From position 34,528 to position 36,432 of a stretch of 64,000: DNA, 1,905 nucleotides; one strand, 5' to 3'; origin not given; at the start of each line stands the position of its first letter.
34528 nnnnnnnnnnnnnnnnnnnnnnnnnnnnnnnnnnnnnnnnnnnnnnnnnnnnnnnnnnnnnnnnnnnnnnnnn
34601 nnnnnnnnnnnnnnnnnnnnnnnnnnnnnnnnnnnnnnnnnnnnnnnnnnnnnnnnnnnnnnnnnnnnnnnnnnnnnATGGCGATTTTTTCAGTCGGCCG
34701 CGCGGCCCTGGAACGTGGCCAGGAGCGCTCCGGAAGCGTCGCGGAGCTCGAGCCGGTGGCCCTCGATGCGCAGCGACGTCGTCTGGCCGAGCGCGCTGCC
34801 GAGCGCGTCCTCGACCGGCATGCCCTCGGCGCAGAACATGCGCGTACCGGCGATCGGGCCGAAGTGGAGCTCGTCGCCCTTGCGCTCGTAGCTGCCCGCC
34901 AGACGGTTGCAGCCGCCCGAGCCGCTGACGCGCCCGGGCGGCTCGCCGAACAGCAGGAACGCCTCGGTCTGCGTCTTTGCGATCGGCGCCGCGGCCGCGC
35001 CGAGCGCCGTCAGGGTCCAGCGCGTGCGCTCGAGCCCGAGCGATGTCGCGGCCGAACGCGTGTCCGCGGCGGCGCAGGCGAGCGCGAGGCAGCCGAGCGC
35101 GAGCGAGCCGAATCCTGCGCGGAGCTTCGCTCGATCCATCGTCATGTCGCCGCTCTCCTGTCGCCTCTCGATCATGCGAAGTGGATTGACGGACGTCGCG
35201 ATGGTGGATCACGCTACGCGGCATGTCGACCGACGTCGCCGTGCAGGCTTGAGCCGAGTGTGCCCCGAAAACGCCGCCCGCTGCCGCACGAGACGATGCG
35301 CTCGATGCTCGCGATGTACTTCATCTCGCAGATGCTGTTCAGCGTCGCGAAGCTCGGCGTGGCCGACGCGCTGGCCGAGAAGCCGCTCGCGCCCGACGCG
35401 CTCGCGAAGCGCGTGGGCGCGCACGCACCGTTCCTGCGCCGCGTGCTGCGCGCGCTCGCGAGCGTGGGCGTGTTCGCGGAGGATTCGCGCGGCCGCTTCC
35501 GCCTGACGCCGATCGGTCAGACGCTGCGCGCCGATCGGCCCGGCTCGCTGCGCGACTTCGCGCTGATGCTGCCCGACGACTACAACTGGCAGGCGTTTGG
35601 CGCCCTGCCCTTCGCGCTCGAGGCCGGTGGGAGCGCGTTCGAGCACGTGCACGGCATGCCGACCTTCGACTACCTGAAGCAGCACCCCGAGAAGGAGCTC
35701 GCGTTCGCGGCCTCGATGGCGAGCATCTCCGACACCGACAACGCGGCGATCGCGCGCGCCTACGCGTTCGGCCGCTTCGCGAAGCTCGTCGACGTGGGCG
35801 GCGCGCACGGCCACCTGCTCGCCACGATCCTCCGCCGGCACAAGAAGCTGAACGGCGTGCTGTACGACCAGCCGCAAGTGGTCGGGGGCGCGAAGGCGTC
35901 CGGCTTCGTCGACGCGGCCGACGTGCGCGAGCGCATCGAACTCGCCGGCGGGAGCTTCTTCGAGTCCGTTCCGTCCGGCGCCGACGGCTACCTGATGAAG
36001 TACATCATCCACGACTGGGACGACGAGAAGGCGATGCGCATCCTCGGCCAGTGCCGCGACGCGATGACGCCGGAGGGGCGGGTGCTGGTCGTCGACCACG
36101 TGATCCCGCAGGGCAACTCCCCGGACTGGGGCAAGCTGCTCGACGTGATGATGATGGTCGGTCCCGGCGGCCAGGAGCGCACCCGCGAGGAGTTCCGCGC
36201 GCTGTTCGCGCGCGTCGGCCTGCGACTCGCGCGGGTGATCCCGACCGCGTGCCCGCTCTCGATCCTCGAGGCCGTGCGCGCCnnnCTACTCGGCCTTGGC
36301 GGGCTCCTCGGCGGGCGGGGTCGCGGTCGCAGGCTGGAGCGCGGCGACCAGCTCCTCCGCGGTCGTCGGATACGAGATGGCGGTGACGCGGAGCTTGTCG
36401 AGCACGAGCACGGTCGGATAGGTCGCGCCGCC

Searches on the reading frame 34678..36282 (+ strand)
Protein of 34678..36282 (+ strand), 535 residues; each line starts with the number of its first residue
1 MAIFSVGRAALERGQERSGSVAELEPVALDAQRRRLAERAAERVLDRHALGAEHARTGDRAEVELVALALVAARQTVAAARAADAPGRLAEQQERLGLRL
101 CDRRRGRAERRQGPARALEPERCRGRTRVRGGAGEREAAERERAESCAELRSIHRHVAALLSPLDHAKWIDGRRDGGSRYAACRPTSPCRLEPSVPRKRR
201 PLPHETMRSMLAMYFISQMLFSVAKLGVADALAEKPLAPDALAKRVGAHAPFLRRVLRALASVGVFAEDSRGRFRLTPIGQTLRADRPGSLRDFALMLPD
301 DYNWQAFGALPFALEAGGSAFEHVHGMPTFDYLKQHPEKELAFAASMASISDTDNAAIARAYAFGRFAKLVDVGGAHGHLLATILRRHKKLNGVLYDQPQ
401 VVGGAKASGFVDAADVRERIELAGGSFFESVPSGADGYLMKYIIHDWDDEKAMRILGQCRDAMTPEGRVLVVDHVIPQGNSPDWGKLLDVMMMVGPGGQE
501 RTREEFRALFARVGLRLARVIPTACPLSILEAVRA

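Call 78: search_protein_families(library=pfam, proteins=[window:34678-36282:+], max_evalue=0.00001)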
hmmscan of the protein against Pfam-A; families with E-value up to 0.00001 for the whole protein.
window:34678-36282:+ (535 aa): 3 families
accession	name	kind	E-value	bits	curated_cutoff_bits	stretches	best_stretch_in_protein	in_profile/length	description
PF00891.24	Methyltransf_2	-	1.5e-43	149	22.3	1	316-515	10-209/210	O-methyltransferase domain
PF08100.18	Dimerisation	-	3.3e-16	59.3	25.6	1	209-283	11-90/93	O-methyltransferase dimerisation domain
PF25213.1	HVO_A0261_N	-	3.9e-07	30.3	35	1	220-283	8-70/86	HVO_A0261 N-terminal domain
